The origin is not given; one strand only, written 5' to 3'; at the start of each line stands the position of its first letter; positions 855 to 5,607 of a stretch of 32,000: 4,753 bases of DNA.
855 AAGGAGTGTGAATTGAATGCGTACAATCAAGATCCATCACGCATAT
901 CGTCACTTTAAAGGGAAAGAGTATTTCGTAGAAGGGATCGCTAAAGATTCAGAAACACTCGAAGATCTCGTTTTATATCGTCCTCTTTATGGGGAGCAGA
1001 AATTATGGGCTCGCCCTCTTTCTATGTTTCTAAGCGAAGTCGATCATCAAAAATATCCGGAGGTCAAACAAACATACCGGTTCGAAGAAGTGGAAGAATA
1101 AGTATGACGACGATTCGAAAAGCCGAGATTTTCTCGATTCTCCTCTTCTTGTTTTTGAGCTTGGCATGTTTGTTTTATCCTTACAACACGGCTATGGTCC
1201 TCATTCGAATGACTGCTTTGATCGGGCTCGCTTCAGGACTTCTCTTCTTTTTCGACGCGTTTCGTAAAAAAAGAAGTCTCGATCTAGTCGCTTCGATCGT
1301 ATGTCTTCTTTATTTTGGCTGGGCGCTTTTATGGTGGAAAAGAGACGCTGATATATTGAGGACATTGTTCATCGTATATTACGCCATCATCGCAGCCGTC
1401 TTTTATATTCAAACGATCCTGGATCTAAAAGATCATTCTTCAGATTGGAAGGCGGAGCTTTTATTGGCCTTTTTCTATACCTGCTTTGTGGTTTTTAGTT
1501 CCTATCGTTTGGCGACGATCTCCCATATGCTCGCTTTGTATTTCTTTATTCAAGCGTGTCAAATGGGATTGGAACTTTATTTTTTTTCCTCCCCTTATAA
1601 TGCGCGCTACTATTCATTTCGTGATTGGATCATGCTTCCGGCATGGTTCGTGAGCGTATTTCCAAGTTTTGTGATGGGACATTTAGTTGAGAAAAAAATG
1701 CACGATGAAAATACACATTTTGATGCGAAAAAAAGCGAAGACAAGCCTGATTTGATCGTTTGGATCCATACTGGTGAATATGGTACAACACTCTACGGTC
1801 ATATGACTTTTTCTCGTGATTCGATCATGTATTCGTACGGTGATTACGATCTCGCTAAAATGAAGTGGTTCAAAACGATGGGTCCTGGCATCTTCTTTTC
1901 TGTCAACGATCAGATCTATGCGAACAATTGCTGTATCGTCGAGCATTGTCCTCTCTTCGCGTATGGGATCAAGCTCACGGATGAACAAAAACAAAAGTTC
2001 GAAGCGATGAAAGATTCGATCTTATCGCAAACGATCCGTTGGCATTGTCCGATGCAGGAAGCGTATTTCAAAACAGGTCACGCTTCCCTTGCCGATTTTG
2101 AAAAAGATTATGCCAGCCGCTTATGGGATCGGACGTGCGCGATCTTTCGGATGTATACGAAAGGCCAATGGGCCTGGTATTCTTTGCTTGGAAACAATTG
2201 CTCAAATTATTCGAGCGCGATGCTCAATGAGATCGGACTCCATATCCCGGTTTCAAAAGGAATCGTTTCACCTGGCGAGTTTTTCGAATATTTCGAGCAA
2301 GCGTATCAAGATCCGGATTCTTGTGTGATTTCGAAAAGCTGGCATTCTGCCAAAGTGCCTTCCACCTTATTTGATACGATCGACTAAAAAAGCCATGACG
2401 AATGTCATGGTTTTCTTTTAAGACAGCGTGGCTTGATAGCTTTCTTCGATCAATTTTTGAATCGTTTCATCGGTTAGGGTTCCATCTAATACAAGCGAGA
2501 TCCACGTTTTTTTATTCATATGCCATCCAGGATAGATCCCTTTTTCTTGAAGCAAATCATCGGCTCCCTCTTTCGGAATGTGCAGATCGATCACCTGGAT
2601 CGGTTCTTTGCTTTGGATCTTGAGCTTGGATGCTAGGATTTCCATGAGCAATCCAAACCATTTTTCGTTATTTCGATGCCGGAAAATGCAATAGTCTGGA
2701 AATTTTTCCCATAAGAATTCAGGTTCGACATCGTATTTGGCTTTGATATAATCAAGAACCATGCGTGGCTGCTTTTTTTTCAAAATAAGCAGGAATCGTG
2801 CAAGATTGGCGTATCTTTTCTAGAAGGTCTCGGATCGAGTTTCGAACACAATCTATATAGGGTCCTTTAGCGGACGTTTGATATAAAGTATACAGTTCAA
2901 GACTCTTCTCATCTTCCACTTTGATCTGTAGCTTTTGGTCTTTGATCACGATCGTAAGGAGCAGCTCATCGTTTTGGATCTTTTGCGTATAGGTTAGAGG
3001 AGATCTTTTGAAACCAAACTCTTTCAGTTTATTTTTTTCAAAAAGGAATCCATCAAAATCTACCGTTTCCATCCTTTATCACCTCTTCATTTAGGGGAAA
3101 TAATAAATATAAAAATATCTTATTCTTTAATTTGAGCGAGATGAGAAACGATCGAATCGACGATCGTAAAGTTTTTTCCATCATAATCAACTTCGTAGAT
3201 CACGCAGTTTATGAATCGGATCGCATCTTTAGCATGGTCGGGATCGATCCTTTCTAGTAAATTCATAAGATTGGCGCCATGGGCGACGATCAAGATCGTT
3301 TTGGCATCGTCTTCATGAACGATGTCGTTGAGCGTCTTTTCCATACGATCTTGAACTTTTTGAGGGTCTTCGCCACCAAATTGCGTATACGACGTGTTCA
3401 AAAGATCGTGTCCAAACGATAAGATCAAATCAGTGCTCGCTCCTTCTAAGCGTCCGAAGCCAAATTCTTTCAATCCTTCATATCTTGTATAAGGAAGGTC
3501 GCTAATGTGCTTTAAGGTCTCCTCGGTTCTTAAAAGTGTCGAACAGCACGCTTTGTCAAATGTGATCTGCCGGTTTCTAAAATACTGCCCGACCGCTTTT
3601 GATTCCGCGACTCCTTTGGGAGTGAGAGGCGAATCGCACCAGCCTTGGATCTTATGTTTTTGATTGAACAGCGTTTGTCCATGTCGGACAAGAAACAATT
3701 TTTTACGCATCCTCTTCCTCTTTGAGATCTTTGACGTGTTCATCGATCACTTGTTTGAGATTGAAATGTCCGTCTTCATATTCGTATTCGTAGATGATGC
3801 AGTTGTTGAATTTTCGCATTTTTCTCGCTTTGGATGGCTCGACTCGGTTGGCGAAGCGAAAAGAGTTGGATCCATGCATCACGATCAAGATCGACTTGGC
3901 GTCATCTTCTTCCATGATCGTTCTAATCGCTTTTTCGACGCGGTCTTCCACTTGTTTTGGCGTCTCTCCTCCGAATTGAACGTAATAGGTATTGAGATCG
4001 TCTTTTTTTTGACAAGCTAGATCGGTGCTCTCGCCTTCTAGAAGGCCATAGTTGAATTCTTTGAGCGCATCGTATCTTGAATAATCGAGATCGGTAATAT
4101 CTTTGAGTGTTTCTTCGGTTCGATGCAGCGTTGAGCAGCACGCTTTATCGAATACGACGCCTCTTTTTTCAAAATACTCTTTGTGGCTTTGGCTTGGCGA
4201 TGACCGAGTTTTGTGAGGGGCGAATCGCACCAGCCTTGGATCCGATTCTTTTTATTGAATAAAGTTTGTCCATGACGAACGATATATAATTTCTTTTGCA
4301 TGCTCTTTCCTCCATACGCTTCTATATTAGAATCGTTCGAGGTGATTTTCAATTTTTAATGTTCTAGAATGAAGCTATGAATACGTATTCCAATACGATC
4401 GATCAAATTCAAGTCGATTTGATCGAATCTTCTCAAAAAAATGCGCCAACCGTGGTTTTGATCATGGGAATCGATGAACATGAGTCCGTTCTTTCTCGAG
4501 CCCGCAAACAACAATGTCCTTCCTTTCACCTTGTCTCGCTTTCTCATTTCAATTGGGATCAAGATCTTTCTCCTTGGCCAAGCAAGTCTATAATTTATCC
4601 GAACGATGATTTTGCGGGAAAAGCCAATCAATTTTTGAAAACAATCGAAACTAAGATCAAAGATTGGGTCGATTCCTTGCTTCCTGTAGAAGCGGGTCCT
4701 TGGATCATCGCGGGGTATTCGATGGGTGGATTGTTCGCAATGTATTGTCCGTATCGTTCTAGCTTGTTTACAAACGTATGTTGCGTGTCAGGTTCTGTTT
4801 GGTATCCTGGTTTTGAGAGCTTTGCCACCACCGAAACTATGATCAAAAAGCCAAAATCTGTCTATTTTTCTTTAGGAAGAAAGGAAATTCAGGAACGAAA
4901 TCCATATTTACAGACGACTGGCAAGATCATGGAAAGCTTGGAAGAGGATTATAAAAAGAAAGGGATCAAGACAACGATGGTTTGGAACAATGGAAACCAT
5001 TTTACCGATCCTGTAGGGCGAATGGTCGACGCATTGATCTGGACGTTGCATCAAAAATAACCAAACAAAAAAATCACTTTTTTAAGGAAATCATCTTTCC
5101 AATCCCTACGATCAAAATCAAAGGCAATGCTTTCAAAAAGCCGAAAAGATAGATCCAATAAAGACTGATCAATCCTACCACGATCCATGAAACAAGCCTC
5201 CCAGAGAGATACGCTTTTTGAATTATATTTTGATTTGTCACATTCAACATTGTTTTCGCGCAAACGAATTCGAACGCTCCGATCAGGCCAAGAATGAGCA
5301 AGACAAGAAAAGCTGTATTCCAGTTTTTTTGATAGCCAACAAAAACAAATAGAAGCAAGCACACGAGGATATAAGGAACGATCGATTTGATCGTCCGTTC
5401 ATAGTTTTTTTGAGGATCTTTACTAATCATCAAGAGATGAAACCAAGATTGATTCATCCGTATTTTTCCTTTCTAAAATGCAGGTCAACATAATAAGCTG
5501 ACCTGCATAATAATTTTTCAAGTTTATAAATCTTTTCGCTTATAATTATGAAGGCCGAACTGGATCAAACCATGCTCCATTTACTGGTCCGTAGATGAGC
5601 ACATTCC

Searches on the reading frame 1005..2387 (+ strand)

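Call 32: search_protein_families(library=ncbifam, proteins=[window:1005-2387:+], max_evalue=1)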
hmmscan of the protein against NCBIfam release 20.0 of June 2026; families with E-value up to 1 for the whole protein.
window:1005-2387:+ (460 aa): 1 family
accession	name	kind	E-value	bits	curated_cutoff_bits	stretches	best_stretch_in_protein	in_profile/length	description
NF010198.0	PRK13673.1-5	equivalog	0.086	13.2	116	1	143-203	8-68/118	hypothetical protein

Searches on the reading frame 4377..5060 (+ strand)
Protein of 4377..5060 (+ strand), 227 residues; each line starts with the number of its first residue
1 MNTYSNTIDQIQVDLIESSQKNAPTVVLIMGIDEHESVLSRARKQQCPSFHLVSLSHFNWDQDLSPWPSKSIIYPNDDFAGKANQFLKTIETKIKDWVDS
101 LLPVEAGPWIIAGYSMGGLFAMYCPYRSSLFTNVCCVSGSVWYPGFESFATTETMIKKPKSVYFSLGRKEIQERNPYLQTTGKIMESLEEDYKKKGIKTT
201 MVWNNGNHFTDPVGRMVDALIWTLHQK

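Call 4: search_protein_families(library=pfam, proteins=[window:4377-5060:+], max_evalue=1)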
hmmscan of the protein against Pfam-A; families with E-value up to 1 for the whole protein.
window:4377-5060:+ (227 aa): 4 families
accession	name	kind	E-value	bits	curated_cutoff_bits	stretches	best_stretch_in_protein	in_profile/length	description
PF00756.26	Esterase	-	1.3e-06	28.9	22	1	42-144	50-159/251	Putative esterase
PF02230.22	Abhydrolase_2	-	0.0049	17.2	23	1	84-157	84-154/217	Phospholipase/Carboxylesterase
PF20408.4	Abhydrolase_11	-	0.038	14.2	27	1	88-128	58-97/193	Alpha/beta hydrolase domain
PF00975.26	Thioesterase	-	0.043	14.5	26.4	1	78-122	39-81/226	Thioesterase domain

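Call 30: find_encoding_contigs(protein=window:4377-5060:+, flank=7000, max_places=8)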
Protein window:4377-5060:+ (227 aa): 14 contigs read that carry it; 8 places shown.
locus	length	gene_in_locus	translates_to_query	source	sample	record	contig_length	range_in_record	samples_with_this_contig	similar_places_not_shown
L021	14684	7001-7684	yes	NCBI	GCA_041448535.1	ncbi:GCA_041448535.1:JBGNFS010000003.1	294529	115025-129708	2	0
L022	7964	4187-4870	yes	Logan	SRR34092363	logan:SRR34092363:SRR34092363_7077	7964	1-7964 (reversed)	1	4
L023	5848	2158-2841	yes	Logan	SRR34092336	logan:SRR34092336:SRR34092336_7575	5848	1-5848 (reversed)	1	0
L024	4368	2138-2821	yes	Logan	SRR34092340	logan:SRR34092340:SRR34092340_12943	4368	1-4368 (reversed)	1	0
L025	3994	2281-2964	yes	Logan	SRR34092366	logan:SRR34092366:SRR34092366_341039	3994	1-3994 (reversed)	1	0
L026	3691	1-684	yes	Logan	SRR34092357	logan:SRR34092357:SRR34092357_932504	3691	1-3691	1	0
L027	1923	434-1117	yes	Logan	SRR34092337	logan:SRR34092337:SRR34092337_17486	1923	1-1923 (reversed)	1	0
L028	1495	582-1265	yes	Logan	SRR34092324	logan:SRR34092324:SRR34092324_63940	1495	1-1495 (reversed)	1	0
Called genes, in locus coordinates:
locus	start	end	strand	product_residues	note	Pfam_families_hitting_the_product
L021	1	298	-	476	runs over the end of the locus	PF00232:Glyco_hydro_1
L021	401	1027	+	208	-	PF00160:Pro_isomerase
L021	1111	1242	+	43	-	-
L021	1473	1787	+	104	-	PF01527:HTH_Tnp_1 (weak), PF13384:HTH_23, PF13518:HTH_28, PF13551:HTH_29 (weak)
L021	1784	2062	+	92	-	PF13276:HTH_21 (weak)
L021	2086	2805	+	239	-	PF00665:rve, PF13683:rve_3 (weak)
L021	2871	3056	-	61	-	PF13783:DUF4177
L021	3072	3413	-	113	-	PF03992:ABM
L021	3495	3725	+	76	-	PF07866:DUF1653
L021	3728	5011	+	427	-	-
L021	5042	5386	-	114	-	PF04237:YjbR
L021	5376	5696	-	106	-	-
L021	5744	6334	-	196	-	PF00300:His_Phos_1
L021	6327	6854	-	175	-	PF00300:His_Phos_1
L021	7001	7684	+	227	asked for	PF00756:Esterase (weak)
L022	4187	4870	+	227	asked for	PF00756:Esterase (weak)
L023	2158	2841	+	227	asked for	PF00756:Esterase (weak)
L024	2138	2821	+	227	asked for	PF00756:Esterase (weak)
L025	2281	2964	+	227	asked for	PF00756:Esterase (weak)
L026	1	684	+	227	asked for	PF00756:Esterase (weak)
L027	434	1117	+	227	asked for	PF00756:Esterase (weak)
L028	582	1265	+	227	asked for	PF00756:Esterase (weak)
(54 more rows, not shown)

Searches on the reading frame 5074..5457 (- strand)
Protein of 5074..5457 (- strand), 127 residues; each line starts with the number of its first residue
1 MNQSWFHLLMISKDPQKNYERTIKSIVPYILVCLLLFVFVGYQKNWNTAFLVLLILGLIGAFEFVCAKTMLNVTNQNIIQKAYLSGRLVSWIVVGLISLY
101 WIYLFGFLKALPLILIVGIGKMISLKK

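Call 4: search_protein_families(library=pfam, proteins=[window:5074-5457:-], max_evalue=1)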
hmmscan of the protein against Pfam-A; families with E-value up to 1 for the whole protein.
window:5074-5457:- (127 aa): 0 families

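Call 32: search_protein_families(library=ncbifam, proteins=[window:5074-5457:-], max_evalue=1)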
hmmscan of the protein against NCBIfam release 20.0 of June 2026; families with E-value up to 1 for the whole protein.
window:5074-5457:- (127 aa): 1 family
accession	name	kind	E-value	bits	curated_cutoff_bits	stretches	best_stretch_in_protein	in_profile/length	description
NF033408.5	polymyxin_MCR3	exception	0.1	11.2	1225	1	26-115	49-137/540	MCR-3 family phosphoethanolamine--lipid A transferase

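Call 70: search_protein_families(library=padloc, proteins=[window:5074-5457:-], max_evalue=0.1)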
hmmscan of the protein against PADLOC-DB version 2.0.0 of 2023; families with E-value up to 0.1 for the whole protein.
window:5074-5457:- (127 aa): 0 families

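Call 71: search_protein_families(library=phrogs, proteins=[window:5074-5457:-], max_evalue=0.1)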
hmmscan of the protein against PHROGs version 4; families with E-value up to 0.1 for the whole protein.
window:5074-5457:- (127 aa): 0 families

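Call 91: find_encoding_contigs(protein=window:5074-5457:-, flank=4000, max_places=10)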
Protein window:5074-5457:- (127 aa): 24 contigs read that carry it; 9 places shown.
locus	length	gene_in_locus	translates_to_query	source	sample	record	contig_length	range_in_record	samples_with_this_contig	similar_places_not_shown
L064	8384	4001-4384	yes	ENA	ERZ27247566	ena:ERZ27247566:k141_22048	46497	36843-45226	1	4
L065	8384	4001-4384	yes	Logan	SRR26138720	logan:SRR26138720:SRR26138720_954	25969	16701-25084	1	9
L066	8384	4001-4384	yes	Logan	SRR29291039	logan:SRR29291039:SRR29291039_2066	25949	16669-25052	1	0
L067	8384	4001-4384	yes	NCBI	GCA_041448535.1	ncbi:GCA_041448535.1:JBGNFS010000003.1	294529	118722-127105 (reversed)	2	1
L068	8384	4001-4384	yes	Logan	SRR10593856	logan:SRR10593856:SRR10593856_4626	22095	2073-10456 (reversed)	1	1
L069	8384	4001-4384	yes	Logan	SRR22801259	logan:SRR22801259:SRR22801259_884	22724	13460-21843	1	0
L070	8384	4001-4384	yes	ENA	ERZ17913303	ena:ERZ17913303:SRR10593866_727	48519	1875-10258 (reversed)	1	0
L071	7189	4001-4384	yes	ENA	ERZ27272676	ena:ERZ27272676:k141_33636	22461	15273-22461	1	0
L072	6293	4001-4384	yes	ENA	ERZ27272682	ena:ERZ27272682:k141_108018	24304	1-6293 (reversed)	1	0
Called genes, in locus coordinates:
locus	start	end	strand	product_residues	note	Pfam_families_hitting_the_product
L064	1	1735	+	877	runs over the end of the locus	PF01326:PPDK_N, PF00391:PEP-utilizers, PF02896:PEP-utilizers_C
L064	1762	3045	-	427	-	-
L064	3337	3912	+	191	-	-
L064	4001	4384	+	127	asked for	-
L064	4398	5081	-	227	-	PF00756:Esterase (weak)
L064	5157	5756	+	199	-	PF00300:His_Phos_1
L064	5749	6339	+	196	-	PF00300:His_Phos_1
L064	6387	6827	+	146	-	-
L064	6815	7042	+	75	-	PF04237:YjbR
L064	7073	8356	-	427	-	-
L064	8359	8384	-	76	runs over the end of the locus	PF07866:DUF1653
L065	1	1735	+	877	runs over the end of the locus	PF01326:PPDK_N, PF00391:PEP-utilizers, PF02896:PEP-utilizers_C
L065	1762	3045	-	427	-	-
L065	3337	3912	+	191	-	-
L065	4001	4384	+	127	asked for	-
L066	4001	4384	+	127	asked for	-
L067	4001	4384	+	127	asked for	-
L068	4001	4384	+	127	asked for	-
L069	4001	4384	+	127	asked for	-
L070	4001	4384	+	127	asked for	-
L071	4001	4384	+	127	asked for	-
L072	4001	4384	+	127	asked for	-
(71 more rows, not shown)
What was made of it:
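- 5074..5457 (-): mem127, a 127-aa protein with about 4 TM segments, the partner of sec191. Candidate immunity or membrane-partner protein. Always found with sec191 (24 contigs, call 91).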
